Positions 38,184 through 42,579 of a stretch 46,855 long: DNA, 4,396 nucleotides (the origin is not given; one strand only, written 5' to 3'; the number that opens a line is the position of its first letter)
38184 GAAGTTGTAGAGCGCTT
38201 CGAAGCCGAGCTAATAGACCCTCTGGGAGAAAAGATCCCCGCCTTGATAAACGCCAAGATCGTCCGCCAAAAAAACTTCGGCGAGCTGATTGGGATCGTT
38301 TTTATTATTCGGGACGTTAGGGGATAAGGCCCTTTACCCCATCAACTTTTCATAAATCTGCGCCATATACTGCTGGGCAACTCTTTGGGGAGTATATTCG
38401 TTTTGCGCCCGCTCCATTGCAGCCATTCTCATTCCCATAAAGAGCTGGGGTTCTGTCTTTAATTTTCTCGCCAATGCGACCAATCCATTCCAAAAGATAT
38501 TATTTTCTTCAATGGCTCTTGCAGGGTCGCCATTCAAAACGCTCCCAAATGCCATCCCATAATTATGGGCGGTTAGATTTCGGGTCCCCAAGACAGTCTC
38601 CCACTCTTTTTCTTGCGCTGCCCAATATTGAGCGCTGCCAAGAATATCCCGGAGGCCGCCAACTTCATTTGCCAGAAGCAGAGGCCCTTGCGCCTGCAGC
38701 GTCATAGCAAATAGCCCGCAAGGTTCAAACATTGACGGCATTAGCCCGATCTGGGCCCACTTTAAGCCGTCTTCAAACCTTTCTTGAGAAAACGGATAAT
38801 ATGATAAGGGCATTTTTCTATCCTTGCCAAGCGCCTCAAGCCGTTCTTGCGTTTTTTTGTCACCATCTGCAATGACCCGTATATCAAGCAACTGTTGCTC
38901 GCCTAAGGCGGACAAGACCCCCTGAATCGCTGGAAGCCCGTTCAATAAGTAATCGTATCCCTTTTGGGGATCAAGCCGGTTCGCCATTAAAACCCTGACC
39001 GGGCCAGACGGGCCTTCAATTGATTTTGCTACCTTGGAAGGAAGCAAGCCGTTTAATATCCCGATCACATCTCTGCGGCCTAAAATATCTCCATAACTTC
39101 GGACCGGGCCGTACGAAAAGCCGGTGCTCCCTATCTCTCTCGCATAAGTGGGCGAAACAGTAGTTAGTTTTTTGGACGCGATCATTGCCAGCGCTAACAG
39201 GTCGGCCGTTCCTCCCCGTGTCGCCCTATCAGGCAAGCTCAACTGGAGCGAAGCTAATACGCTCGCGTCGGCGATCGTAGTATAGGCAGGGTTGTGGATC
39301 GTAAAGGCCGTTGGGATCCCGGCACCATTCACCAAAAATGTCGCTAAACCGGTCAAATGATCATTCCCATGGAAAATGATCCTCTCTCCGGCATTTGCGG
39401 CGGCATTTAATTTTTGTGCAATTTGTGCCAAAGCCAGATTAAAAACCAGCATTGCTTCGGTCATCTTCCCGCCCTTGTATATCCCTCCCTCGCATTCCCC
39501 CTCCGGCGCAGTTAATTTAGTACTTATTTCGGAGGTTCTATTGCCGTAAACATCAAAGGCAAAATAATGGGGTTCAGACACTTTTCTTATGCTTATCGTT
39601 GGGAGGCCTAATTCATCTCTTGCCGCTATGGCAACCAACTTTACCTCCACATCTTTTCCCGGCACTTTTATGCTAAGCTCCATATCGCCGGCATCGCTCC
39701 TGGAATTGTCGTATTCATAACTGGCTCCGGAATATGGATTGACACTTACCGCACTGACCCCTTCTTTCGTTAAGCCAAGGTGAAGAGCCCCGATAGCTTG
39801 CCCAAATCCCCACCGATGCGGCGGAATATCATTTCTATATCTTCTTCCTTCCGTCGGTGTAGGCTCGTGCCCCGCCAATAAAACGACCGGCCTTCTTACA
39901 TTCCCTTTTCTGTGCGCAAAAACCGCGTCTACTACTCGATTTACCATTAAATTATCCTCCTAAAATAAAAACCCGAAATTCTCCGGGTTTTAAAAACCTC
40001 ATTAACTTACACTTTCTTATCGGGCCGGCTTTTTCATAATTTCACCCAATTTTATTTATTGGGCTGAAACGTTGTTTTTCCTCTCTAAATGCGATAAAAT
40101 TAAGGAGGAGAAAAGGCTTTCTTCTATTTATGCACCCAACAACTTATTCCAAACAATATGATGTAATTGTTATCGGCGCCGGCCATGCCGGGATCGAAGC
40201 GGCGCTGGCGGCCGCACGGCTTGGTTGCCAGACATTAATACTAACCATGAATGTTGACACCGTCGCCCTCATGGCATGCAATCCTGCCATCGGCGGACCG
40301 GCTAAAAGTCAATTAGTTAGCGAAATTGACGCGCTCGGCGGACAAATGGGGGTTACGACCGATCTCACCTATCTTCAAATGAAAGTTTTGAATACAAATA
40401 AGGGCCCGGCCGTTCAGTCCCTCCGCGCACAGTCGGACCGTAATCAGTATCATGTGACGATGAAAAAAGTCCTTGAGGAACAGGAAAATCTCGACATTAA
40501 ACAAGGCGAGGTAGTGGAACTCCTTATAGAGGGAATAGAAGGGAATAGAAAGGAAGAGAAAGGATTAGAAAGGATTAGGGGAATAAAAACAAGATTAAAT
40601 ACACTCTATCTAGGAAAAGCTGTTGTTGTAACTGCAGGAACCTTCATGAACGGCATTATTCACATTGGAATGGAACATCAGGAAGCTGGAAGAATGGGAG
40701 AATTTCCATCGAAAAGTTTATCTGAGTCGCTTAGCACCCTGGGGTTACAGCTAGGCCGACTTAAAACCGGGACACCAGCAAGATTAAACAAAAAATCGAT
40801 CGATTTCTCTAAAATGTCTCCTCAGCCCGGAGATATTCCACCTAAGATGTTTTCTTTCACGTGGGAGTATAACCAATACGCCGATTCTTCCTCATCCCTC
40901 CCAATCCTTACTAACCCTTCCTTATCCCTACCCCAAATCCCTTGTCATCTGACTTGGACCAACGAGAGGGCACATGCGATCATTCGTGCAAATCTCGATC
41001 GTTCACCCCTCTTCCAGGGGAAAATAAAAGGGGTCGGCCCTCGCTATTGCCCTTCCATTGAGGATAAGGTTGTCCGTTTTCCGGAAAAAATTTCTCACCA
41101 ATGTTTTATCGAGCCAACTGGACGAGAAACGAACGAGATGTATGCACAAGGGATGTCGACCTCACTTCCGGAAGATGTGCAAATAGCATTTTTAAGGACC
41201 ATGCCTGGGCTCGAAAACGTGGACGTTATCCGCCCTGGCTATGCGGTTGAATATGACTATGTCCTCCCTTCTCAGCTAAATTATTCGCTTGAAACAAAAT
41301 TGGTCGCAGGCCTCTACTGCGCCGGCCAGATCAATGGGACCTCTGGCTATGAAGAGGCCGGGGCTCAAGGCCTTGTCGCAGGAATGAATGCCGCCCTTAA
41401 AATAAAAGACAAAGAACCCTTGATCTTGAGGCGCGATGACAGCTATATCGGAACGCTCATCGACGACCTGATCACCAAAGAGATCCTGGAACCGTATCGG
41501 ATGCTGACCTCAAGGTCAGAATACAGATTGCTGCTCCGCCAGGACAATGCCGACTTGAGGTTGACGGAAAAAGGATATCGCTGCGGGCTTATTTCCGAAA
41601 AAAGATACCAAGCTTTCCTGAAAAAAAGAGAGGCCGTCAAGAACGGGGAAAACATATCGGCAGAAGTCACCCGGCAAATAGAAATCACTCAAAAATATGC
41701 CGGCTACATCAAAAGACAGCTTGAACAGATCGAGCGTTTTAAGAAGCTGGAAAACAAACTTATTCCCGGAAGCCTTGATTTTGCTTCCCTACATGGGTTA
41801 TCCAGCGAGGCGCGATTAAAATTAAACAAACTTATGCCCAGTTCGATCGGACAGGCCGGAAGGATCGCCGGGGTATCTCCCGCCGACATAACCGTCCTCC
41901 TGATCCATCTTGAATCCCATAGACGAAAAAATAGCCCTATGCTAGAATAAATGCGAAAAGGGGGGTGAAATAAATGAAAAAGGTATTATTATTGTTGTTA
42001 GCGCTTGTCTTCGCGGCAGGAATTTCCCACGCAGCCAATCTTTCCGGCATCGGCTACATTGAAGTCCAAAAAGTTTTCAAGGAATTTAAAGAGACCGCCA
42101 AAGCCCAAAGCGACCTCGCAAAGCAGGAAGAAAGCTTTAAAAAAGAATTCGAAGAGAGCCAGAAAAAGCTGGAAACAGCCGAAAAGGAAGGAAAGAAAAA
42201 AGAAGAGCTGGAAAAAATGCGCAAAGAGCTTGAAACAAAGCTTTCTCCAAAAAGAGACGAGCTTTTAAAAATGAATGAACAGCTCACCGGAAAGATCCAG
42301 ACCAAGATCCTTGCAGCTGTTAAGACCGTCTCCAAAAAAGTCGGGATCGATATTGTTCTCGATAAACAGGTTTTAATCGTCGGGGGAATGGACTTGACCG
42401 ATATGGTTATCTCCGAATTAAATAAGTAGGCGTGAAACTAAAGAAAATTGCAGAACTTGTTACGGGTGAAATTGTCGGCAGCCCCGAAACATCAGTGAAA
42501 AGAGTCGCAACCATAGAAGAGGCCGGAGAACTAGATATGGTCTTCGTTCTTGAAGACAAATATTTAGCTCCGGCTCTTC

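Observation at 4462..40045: Five orphan genes at three loci share one bipartite motif, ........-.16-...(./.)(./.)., with sigma-28/FliA-like geometry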

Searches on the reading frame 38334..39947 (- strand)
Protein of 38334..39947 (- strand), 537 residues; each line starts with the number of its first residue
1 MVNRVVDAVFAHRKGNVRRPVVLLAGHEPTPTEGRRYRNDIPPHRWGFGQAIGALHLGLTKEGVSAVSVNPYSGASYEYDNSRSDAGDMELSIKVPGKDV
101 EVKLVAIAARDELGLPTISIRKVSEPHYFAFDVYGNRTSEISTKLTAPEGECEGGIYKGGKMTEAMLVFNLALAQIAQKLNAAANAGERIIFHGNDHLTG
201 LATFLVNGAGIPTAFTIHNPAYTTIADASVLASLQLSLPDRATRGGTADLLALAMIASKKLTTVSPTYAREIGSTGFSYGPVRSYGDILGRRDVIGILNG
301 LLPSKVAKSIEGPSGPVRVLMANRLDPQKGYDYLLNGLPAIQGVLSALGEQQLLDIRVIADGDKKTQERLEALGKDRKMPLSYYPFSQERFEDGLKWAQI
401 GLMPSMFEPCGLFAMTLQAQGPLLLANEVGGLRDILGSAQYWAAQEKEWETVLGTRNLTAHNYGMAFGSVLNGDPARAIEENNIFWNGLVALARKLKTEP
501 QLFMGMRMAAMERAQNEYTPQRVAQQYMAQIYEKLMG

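Call 5: search_protein_families(library=pfam, proteins=[window:38334-39947:-], max_evalue=0.01)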
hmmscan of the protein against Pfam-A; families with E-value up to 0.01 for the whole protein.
window:38334-39947:- (537 aa): 4 families
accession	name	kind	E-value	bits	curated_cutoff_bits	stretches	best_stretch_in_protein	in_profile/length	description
PF08323.17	Glyco_transf_5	-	2.4e-17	63.9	22.7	1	123-277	86-229/239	Starch synthase catalytic domain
PF13692.12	Glyco_trans_1_4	-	2.4e-05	25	27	1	318-444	3-125/142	Glycosyl transferases group 1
PF00534.26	Glycos_transf_1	-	3.1e-05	24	26.4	1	313-446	12-143/172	Glycosyl transferases group 1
PF20706.3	GT4-conflict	-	0.00051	19.6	26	1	311-436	193-320/385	Family 4 Glycosyltransferase in conflict systems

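Call 6: search_protein_families(library=ncbifam, proteins=[window:38334-39947:-], max_evalue=0.01)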
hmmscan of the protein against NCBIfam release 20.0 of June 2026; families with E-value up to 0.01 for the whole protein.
window:38334-39947:- (537 aa): 13 families
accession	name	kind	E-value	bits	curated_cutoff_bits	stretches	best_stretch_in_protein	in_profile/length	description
TIGR02095.1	glgA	subfamily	1.3e-28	100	328.45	2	47-301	18-250/477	glycogen/starch synthase, ADP-glucose type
NF001899.0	PRK00654.1-2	equivalog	1.1e-20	73.5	459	2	172-301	113-247/478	glycogen synthase GlgA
NF001903.0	PRK00654.2-2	equivalog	5e-18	65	616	2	320-436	300-409/482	glycogen synthase GlgA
NF001901.0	PRK00654.1-5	equivalog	3.5e-16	58.8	649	2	170-301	139-274/502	glycogen synthase GlgA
NF001898.0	PRK00654.1-1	equivalog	2e-14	53.1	603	2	320-438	297-409/477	glycogen synthase GlgA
NF010699.0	PRK14099.1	equivalog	1.3e-13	50.3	762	2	172-301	116-251/485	glycogen synthase GlgA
NF001900.0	PRK00654.1-3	equivalog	5.4e-13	48.2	509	2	189-278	122-207/481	glycogen synthase GlgA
NF001906.0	PRK00654.2-5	equivalog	5.2e-10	38.9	870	2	321-436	306-414/485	glycogen synthase GlgA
NF001904.0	PRK00654.2-3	equivalog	2.4e-07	29.9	577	1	191-301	127-244/475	glycogen synthase GlgA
NF001905.0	PRK00654.2-4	subfamily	2.7e-07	29.5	560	1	397-445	375-423/489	glycogen synthase GlgA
NF010698.0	PRK14098.1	equivalog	0.00063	18.5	754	0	346-435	330-419/489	starch synthase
NF001902.0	PRK00654.2-1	equivalog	0.00064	18.4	845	0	398-442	378-422/492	glycogen synthase GlgA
TIGR03449.1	mycothiol_MshA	equivalog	0.0038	16.2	462.5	1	372-433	279-339/406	D-inositol-3-phosphate glycosyltransferase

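Call 20: find_related_loci(query=window:38334-39947:-, collection=genome_contigs, flank=10000)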
Query window:38334-39947:- (537 aa) in genome_contigs; peptide patterns used: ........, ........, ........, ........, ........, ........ (x = any residue, [..] = any of these).
522 stretches matched a pattern; 438 encode a relative of the query (tblastn E <= 1e-3); the best 80 are kept; 80 distinct loci.
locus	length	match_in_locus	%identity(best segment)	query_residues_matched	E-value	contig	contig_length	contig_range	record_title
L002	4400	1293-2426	27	156-536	1e-20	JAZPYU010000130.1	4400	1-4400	MAG: Ructibacterium sp. isolate T1900044646_TS20190112.MAGScoT_cleanbin_000042 SGB_1371_k141_76242, whole genome shotgun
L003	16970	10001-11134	28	156-536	2e-20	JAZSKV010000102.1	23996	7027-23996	MAG: Ructibacterium sp. isolate T1900044559_TS20190025.MAGScoT_cleanbin_000015 SGB_352_k141_1463952, whole genome shotgu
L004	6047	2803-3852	27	191-537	6e-20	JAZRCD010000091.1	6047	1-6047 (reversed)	MAG: Ructibacterium sp. isolate T1900045120_TC20190114.MAGScoT_cleanbin_000020 SGB_4831_k141_2705196, whole genome shotg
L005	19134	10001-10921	29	156-434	8e-20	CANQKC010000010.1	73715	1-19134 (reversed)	MAG: uncultured Monoglobus sp. isolate Lapin-030__bin72 genome assembly, contig: Lapin-030__NODE_505_length_73715_cov_10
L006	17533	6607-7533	29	154-436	9e-20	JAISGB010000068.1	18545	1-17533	MAG: Eubacteriales Family XIII. Incertae Sedis bacterium isolate Gx485_bin78 k119_1382750, whole genome shotgun sequence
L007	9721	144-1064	29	156-434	9e-20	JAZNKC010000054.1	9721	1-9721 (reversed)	MAG: Ructibacterium sp. isolate T1900044677_TS20190143.MAGScoT_cleanbin_000012 SGB_1647_k141_354913, whole genome shotgu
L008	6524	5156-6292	26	156-537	2e-19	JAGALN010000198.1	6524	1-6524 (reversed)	MAG: Clostridia bacterium isolate RGIG8552 Water_deer_Cecum-3__c589219, whole genome shotgun sequence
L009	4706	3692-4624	28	156-438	1e-19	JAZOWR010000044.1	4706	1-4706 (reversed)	MAG: Ructibacterium sp. isolate T1900045518_YK20190212.MAGScoT_cleanbin_000021 SGB_7639_k141_3189293, whole genome shotg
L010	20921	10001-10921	29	156-434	2e-19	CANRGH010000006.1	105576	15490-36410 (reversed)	MAG: uncultured Monoglobus sp. isolate Lapin-022__bin45 genome assembly, contig: Lapin-022__NODE_168_length_105576_cov_8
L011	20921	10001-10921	28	156-434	3e-19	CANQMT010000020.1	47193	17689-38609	MAG: uncultured Monoglobus sp. isolate Lapin-012__bin93 genome assembly, contig: Lapin-012__NODE_1348_length_47193_cov_1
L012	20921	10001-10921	28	156-434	3e-19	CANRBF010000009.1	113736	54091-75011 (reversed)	MAG: uncultured Monoglobus sp. isolate Lapin-028__bin81 genome assembly, contig: Lapin-028__NODE_108_length_113736_cov_2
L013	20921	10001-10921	28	156-434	4e-19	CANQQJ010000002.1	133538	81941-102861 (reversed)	MAG: uncultured Clostridia bacterium isolate Lapin-012__bin102 genome assembly, contig: Lapin-012__NODE_200_length_13353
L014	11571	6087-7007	29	156-434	3e-19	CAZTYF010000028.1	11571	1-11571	MAG TPA_asm: uncultured Oscillospiraceae bacterium isolate SRP314395_co1_7 genome assembly, contig: NODE_5187_length_115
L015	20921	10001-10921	29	156-434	4e-19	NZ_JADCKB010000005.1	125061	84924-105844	Ructibacterium gallinarum strain DSM 107454 seq5, whole genome shotgun sequence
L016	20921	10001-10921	28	156-434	6e-19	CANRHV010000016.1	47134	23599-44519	MAG: uncultured Monoglobus sp. isolate Lapin-022__bin79 genome assembly, contig: Lapin-022__NODE_710_length_47134_cov_6.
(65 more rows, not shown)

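Call 79: search_protein_families(library=padloc, proteins=[window:38334-39947:-], max_evalue=0.01)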
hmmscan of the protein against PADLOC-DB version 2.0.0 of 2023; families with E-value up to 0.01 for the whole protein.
window:38334-39947:- (537 aa): 0 families

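Call 80: search_protein_families(library=phrogs, proteins=[window:38334-39947:-], max_evalue=0.01)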
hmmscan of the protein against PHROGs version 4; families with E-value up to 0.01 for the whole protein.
window:38334-39947:- (537 aa): 0 families

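Call 82: find_homologous_proteins(query=window:38334-39947:-, max_evalue=1e-10)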
Query window:38334-39947:- (537 aa): 82 proteins with E <= 1e-10 among 8000 candidates.
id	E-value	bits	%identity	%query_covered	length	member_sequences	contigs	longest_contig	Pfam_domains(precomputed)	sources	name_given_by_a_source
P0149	0.0e+0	1209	100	100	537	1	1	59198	PF08323.18,PF13692.13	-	-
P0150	1.1e-72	264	35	98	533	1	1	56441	PF00534.27,PF08323.18,PF13692.13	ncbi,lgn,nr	ncbi:MAG: glycogen/starch synthase [Candidatus Saganbacteria bacterium]|nr:glycogen/starch synthase 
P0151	1.2e-70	257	36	100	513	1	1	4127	PF00534.27,PF08323.18,PF20706.4,PF13692.13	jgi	jgi:glycogen synthase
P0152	1.7e-15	75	31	54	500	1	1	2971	PF00534.27,PF13579.13,PF08323.18,PF13439.13,PF13692.13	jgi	jgi:starch synthase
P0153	1.9e-14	71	30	50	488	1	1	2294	PF00534.27,PF13579.13,PF08323.18,PF13439.13,PF20706.4,PF13692.13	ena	-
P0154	2.2e-14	71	30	50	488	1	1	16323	PF00534.27,PF13579.13,PF08323.18,PF13439.13,PF20706.4,PF13692.13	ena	-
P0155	2.6e-14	71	30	60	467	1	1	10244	PF00534.27,PF13579.13,PF08323.18,PF13439.13,PF20706.4,PF13692.13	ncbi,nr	ncbi:MAG TPA: glycogen synthase GlgA [Vicinamibacteria bacterium]|nr:glycogen synthase GlgA [Vicinam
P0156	3.6e-14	71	32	49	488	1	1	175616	PF00534.27,PF13579.13,PF08323.18,PF13439.13,PF13692.13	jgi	jgi:starch synthase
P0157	3.9e-14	70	29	69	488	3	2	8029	PF00534.27,PF13579.13,PF08323.18,PF13439.13,PF13692.13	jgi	jgi:starch synthase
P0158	4.2e-14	70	30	50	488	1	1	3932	PF00534.27,PF13579.13,PF08323.18,PF13439.13,PF20706.4,PF13692.13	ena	-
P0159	4.2e-14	70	30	50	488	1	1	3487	PF00534.27,PF13579.13,PF08323.18,PF13439.13,PF20706.4,PF13692.13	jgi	jgi:starch synthase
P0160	4.2e-14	70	30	50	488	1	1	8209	PF00534.27,PF13579.13,PF08323.18,PF13439.13,PF20706.4,PF13692.13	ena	-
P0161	4.5e-14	70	30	50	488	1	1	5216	PF00534.27,PF13579.13,PF08323.18,PF13439.13,PF20706.4,PF13692.13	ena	-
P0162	4.5e-14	70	31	49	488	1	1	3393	PF00534.27,PF13579.13,PF08323.18,PF13439.13,PF20706.4,PF13692.13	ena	-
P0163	4.6e-14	70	30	50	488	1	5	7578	PF00534.27,PF13579.13,PF08323.18,PF13439.13,PF20706.4,PF13692.13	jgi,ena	jgi:starch synthase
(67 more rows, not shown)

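Call 83: find_encoding_contigs(protein=P0150, flank=10000, max_places=2)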
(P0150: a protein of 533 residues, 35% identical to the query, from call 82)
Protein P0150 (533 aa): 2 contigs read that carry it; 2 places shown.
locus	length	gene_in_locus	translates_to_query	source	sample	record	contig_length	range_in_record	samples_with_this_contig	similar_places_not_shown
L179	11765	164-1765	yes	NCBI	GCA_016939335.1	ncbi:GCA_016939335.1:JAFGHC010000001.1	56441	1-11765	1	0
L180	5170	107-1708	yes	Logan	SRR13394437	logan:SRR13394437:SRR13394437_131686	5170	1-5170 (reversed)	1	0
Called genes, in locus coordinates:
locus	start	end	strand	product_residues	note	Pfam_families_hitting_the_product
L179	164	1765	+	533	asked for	PF08323:Glyco_transf_5, PF00534:Glycos_transf_1, PF13692:Glyco_trans_1_4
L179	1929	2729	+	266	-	PF02540:NAD_synthase (weak)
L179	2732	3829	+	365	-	PF01266:DAO, PF01494:FAD_binding_3, PF03486:HI0933_like (weak), PF05834:Lycopene_cycl (faint), PF13450:NAD_binding_8 (weak), PF13738:Pyr_redox_3 (faint)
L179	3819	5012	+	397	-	PF00266:Aminotran_5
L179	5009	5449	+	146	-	PF01592:NifU_N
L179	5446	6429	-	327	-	PF00480:ROK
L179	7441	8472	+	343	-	PF02445:NadA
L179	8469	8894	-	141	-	PF00072:Response_reg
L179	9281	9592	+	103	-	-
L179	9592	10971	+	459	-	PF01171:ATP_bind_3, PF11734:TilS_C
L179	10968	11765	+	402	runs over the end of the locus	PF00809:Pterin_bind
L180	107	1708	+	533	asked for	PF08323:Glyco_transf_5, PF00534:Glycos_transf_1, PF13692:Glyco_trans_1_4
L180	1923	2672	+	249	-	PF02540:NAD_synthase (weak)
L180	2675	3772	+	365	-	PF01266:DAO, PF01494:FAD_binding_3, PF03486:HI0933_like (weak), PF05834:Lycopene_cycl (faint), PF13450:NAD_binding_8 (weak), PF13738:Pyr_redox_3 (faint)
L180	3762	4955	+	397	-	PF00266:Aminotran_5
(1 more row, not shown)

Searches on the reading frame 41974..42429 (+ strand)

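Call 10: search_protein_families(library=pfam, proteins=[window:41974-42429:+], max_evalue=0.00001)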
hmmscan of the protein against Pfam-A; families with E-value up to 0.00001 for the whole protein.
window:41974-42429:+ (151 aa): 1 family
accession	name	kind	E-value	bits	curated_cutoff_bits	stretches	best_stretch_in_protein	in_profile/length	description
PF03938.19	OmpH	-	5.1e-20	72.6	32.4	1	26-149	2-141/141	Outer membrane protein (OmpH-like)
